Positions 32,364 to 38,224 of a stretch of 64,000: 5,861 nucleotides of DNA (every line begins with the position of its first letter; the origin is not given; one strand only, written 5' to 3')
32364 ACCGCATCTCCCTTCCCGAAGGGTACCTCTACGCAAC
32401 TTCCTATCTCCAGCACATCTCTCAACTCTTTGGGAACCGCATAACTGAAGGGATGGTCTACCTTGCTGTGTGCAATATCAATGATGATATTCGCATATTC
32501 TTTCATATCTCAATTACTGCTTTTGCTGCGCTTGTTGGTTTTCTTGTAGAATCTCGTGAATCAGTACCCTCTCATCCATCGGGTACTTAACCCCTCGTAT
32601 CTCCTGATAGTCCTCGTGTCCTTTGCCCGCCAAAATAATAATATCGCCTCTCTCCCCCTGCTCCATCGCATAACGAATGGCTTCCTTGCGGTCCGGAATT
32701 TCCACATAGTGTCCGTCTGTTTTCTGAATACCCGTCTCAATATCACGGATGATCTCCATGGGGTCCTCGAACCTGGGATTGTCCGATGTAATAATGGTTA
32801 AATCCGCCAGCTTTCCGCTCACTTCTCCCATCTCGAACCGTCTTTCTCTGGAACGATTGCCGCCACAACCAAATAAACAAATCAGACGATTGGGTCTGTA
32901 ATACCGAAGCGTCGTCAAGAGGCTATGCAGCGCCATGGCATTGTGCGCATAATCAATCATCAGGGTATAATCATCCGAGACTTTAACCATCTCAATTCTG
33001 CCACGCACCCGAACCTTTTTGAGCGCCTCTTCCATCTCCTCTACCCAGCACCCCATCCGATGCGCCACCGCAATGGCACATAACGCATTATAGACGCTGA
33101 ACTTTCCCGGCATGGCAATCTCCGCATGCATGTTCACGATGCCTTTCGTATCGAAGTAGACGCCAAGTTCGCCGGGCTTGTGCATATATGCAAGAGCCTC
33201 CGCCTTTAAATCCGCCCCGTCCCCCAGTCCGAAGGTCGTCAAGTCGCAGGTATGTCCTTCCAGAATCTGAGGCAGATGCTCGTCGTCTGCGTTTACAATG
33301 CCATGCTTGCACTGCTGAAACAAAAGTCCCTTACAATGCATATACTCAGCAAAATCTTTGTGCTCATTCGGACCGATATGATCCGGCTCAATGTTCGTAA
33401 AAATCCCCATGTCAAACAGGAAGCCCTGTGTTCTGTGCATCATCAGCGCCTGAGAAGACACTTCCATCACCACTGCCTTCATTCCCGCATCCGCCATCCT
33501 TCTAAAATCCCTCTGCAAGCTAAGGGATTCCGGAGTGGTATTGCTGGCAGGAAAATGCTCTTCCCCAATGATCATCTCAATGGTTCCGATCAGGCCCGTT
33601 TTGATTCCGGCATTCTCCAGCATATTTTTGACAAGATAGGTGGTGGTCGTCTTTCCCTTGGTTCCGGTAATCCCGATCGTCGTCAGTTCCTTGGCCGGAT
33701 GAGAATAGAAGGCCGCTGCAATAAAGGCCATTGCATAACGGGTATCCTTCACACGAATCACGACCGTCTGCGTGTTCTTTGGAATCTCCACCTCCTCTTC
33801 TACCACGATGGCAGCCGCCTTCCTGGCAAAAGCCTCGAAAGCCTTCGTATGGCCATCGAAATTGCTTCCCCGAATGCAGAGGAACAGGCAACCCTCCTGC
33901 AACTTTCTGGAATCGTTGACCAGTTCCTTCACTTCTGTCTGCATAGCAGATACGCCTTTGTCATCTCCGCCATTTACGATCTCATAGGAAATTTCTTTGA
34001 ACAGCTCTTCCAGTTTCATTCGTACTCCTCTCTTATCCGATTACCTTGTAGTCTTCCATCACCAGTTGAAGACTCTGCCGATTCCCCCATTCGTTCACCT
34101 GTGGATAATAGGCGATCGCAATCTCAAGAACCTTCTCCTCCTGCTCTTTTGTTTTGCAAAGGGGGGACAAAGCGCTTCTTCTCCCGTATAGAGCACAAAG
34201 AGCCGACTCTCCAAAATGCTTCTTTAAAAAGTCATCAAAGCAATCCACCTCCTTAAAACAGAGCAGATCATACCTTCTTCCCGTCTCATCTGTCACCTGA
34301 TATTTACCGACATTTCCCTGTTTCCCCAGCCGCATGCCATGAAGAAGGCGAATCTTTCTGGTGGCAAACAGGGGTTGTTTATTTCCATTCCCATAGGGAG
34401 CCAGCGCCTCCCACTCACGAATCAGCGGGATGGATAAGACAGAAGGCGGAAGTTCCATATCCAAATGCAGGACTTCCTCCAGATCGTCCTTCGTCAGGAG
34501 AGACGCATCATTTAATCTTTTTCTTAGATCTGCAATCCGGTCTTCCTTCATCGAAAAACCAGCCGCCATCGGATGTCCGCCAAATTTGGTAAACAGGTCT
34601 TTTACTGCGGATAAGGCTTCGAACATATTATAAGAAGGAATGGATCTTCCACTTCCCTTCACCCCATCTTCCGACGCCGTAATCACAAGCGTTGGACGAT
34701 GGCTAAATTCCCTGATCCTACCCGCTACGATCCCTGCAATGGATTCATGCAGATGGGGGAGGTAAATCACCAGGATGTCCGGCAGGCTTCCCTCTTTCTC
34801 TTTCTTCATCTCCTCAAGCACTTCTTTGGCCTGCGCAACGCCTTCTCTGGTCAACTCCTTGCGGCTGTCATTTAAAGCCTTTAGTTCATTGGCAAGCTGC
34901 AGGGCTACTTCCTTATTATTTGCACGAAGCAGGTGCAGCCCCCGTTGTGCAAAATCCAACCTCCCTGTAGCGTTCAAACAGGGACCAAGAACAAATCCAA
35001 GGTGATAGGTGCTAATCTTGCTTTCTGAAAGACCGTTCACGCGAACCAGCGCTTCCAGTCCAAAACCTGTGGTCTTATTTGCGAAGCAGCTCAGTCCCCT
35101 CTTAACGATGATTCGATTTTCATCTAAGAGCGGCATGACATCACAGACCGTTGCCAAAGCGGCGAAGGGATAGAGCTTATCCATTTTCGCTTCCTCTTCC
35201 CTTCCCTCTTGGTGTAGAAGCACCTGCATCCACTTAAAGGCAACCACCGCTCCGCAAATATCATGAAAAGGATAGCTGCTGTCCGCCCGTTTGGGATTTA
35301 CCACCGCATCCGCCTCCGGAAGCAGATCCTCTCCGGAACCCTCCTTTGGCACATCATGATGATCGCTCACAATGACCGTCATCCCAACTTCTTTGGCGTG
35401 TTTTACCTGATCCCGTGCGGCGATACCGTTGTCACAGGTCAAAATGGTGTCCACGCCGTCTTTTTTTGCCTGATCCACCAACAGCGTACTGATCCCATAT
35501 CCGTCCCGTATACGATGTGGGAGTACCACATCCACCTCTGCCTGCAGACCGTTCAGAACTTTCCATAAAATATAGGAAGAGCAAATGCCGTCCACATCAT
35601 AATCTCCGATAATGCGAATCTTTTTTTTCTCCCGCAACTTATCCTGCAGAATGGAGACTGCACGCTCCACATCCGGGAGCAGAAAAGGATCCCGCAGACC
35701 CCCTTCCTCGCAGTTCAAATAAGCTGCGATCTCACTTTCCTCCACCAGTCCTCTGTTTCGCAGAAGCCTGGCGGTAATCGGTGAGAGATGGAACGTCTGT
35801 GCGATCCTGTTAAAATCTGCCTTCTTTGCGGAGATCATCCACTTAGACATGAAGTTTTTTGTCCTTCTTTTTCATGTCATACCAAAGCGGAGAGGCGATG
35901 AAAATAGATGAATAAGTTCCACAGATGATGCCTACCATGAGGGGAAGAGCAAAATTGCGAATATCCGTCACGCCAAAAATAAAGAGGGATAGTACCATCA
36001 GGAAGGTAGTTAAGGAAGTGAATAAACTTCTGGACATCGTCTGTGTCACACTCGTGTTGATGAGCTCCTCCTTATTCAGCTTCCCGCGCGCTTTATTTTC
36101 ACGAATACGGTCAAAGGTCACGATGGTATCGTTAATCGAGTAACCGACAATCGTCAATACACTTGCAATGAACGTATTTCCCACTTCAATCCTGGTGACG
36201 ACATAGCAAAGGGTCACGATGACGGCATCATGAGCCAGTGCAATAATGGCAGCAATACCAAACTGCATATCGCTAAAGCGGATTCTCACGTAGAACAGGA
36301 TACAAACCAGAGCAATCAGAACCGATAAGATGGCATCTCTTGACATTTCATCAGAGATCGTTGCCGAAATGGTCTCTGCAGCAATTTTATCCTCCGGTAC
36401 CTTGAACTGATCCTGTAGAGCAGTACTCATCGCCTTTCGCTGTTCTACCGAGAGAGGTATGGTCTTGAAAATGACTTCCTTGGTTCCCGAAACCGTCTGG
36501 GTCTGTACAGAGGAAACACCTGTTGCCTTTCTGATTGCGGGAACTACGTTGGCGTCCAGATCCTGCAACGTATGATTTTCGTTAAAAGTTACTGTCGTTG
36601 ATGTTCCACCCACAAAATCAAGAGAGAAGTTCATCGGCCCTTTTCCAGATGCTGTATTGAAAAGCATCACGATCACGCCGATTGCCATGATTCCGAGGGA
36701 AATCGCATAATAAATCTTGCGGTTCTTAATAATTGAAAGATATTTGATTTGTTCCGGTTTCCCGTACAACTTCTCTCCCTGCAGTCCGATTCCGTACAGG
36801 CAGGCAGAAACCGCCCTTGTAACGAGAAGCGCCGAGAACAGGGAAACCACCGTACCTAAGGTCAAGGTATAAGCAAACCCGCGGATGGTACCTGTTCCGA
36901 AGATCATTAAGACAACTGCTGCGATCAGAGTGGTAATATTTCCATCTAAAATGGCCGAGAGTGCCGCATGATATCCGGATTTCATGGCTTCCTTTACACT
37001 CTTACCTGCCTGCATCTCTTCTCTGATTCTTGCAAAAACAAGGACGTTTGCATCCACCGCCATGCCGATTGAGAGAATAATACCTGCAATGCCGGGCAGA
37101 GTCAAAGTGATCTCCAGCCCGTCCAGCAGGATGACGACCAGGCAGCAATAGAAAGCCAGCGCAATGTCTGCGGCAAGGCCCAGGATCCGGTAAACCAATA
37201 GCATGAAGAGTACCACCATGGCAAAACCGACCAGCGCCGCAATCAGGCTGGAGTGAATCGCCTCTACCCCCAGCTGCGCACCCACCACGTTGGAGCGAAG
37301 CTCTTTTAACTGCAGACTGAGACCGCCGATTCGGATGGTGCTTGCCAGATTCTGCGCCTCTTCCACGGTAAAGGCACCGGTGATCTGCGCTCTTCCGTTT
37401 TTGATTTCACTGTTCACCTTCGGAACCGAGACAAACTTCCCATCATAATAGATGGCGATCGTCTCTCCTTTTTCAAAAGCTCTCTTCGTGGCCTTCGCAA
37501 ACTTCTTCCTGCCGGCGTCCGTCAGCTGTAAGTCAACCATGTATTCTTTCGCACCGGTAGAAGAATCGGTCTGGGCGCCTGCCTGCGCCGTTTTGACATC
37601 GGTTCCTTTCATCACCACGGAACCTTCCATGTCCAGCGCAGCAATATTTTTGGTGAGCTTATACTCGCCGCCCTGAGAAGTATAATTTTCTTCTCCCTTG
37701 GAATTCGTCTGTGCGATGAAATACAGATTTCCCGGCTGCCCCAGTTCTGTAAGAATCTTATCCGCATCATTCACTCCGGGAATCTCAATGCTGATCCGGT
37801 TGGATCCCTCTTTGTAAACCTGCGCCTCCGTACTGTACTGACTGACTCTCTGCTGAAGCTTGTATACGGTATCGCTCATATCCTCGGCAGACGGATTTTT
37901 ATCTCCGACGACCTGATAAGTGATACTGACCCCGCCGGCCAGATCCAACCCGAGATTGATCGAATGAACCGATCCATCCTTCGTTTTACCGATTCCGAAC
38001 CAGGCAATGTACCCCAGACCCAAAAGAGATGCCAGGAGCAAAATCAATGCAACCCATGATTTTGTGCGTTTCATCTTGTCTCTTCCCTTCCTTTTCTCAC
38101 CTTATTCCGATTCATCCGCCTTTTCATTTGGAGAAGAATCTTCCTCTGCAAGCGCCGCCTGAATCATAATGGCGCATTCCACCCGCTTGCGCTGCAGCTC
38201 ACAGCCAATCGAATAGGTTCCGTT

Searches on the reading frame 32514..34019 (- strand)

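Call 44: search_protein_families(library=ncbifam, proteins=[window:32514-34019:-], max_evalue=1e-10)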
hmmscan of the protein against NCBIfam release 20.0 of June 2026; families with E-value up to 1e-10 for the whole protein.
window:32514-34019:- (501 aa): 24 families
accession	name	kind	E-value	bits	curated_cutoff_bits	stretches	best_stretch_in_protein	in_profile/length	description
NF001126.0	PRK00139.1-4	equivalog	4.1e-152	507.1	373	1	1-494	1-485/486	UDP-N-acetylmuramoyl-L-alanyl-D-glutamate--2,6-diaminopimelate ligase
TIGR01085.1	murE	subfamily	1.8e-131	439.3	257.3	1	28-491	2-471/472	UDP-N-acetylmuramyl-tripeptide synthetase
NF001124.0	PRK00139.1-2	equivalog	2.3e-129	432.4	476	1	22-497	20-498/500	UDP-N-acetylmuramoyl-L-alanyl-D-glutamate--2,6-diaminopimelate ligase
NF008896.0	PRK11929.1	equivalog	5.9e-121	405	1023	1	25-496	24-503/965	bifunctional UDP-N-acetylmuramoyl-L-alanyl-D-glutamate--2,6-diaminopimelate ligase MurE/UDP-N-acetylmuramoyl-tripeptide--D-alanyl-D-alanine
NF010628.0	PRK14022.1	equivalog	2.3e-107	359.7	536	1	18-479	23-468/483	UDP-N-acetylmuramoyl-L-alanyl-D-glutamate--L-lysine ligase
NF001130.0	PRK00139.2-4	equivalog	1.9e-104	350.3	715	2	26-254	27-255/516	UDP-N-acetylmuramoyl-L-alanyl-D-glutamate--2,6-diaminopimelate ligase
NF001123.0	PRK00139.1-1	equivalog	2.1e-99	333.4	586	1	26-493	16-491/493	UDP-N-acetylmuramoyl-L-alanyl-D-glutamate--2,6-diaminopimelate ligase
NF001127.0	PRK00139.2-1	equivalog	3.8e-85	286.5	997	2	25-256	26-257/520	UDP-N-acetylmuramoyl-L-alanyl-D-glutamate--2,6-diaminopimelate ligase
NF001129.0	PRK00139.2-3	equivalog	2.1e-81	274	762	1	4-482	15-505/517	UDP-N-acetylmuramoyl-L-alanyl-D-glutamate--2,6-diaminopimelate ligase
NF001131.0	PRK00139.2-5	equivalog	3.3e-66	224.1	1000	1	27-479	33-470/483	UDP-N-acetylmuramoyl-L-alanyl-D-glutamate--2,6-diaminopimelate ligase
TIGR02068.2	cya_phycin_syn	equivalog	1.1e-43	149.3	850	1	98-466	465-849/862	cyanophycin synthetase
NF010623.0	PRK14016.1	subfamily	1e-35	123.2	877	1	100-464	468-849/871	cyanophycin synthetase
TIGR01143.1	murF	subfamily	2.5e-35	122.3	288.6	1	36-373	2-320/418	UDP-N-acetylmuramoyl-tripeptide--D-alanyl-D-alanine ligase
TIGR01082.1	murC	equivalog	4.7e-27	95.2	335.1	1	203-467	169-439/449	UDP-N-acetylmuramate--L-alanine ligase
NF053645.1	pMurC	equivalog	7.7e-27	94.1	560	1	63-267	57-247/492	pseudomurein biosynthesis peptide ligase pMurC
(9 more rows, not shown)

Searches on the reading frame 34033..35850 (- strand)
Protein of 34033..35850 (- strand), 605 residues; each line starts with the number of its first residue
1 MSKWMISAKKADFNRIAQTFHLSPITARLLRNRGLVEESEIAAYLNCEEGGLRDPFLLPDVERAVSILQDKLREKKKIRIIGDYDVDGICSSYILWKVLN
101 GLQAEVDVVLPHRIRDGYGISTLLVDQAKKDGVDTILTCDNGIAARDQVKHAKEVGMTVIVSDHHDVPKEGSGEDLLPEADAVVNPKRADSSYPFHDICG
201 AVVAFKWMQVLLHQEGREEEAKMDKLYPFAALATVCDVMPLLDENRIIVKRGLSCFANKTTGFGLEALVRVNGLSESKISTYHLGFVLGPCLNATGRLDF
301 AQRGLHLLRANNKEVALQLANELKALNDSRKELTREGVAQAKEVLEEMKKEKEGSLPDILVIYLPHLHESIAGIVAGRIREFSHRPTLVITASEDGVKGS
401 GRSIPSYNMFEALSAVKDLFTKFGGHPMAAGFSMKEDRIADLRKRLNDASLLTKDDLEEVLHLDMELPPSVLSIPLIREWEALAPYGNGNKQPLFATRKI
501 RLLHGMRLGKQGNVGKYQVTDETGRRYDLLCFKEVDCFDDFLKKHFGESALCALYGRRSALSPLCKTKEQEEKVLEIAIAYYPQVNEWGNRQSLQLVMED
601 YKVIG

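Call 3: search_protein_families(library=ncbifam, proteins=[window:34033-35850:-], max_evalue=0.01)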
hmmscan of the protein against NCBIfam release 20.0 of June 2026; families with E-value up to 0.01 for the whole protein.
window:34033-35850:- (605 aa): 5 families
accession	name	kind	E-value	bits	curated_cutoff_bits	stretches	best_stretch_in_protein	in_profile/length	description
TIGR00644.1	recJ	equivalog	2e-137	458.8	396.9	1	23-536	2-509/546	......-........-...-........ exonuclease RecJ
NF008290.0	PRK11070.1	equivalog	2.7e-93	313.4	900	1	19-506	19-510/577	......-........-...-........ exonuclease RecJ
NF053576.1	RecJ_archaeal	equivalog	3.5e-20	72.3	360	2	68-239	4-151/452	RecJ family nuclease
NF040701.1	RecJ_Meth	equivalog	3.5e-11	42.5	550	1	74-211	6-130/449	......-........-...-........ exonuclease RecJ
NF053575.1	GAN_nuclease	exception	4.1e-08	32.3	850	1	61-206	10-143/467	GINS-associated RecJ family nuclease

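Call 4: search_protein_families(library=pfam, proteins=[window:34033-35850:-], max_evalue=0.01)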
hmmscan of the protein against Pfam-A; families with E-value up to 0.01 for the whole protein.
window:34033-35850:- (605 aa): 3 families
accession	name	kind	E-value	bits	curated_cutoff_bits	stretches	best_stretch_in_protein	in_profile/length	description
PF01368.27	DHH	-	2.1e-23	83.4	28.1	1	77-225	1-115/125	DHH family, N-terminal domain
PF17768.7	RecJ_OB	-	1e-21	77.4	27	1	463-600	1-107/107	RecJ OB domain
PF02272.25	DHHA1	-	1.5e-14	54.7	25.9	1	359-448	4-98/102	DHHA1 domain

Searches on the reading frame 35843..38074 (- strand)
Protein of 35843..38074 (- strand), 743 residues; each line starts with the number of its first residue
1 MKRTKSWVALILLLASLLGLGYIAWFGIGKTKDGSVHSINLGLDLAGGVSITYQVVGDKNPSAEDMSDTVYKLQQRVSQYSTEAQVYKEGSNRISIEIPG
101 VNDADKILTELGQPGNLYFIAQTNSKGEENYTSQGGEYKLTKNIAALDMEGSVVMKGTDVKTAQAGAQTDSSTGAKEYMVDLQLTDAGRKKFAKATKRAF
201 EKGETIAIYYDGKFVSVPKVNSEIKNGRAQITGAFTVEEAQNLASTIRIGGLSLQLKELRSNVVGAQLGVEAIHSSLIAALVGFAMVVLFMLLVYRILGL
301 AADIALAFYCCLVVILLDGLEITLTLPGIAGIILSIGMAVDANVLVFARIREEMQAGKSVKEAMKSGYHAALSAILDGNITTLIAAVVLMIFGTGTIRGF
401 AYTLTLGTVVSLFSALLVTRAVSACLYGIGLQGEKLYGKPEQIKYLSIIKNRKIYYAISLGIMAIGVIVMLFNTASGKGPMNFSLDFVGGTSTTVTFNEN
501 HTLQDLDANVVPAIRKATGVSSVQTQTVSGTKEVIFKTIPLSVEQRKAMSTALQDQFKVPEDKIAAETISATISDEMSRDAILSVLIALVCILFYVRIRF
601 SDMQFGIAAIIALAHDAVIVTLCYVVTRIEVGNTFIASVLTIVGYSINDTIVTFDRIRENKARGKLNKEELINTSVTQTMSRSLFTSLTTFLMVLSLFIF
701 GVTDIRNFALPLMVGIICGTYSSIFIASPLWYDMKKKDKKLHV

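Call 3: search_protein_families(library=ncbifam, proteins=[window:35843-38074:-], max_evalue=0.01)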
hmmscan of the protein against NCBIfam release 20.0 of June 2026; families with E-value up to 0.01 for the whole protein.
window:35843-38074:- (743 aa): 27 families (the best 25 are shown)
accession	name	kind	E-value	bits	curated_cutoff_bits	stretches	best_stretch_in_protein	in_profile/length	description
NF009583.0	PRK13024.1-3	subfamily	2.3e-180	601.3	721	1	3-739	2-738/755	protein translocase subunit SecDF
NF009585.0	PRK13024.1-5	equivalog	5.1e-148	494.8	1037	1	154-740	382-983/993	protein translocase subunit SecDF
NF009581.0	PRK13024.1-1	equivalog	3.6e-131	438.7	1058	2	146-740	116-735/752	protein translocase subunit SecDF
NF011315.0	PRK14726.1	equivalog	2.7e-126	422.8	1249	1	68-739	165-832/855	protein translocase subunit SecDF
NF009584.0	PRK13024.1-4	equivalog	3.1e-122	409.4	1171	1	5-739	5-736/759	protein translocase subunit SecDF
TIGR01129.1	secD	equivalog_domain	4.2e-121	404.8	244.4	2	41-421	1-395/397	protein translocase subunit SecD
TIGR00966.2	transloc_SecF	equivalog_domain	2e-108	362.1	160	3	447-734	2-279/279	protein translocase subunit SecF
TIGR00916.1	2A0604s01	subfamily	6.4e-108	359.7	148.6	2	184-416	1-231/231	SecD/SecF family protein translocase subunit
NF009580.0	PRK13023.1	equivalog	3.1e-107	359.7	1153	1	38-737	61-753/775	protein translocase subunit SecDF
NF009582.0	PRK13024.1-2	equivalog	1.5e-84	284.6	723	1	215-736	276-826/859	protein translocase subunit SecDF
NF009540.0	PRK12911.1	equivalog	7.4e-80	268.8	1878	1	200-740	836-1400/1403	bifunctional preprotein translocase subunit SecD/SecF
NF009545.0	PRK12933.1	equivalog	2.1e-67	228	728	2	74-428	240-595/604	protein translocase subunit SecD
NF046001.1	SecDF_plasm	equivalog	2.4e-56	191.3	500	1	233-738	311-850/878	protein translocase subunit SecDF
NF006218.0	PRK08343.1-4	subfamily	4.5e-44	150.9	383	3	149-422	112-380/392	preprotein translocase subunit SecD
NF037998.2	RND_1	equivalog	7.1e-24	83.6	400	2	236-421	407-593/1237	protein translocase SecDF, variant type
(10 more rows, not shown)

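Call 4: search_protein_families(library=pfam, proteins=[window:35843-38074:-], max_evalue=0.01)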
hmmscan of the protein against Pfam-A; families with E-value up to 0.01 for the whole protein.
window:35843-38074:- (743 aa): 5 families
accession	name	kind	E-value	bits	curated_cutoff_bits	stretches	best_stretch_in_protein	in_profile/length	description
PF02355.23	SecD_SecF_C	-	6.6e-76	254.4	20.5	2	560-736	12-188/189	Protein export membrane protein SecD/SecF, C-terminal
PF22599.2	SecDF_P1_head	-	1.7e-23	83.1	27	1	149-253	15-113/114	SecDF, P1 head subdomain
PF03176.21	MMPL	-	6.5e-10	38.9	20.5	1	239-423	116-299/333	MMPL family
PF07549.19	Sec_GG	-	1.1e-08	34.8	20.3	2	480-498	7-25/28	SecD/SecF GG Motif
PF21760.3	SecD_1st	-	4.4e-08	32.9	27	1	69-121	4-57/60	Protein translocase subunit SecDF, P1 domain, N-terminal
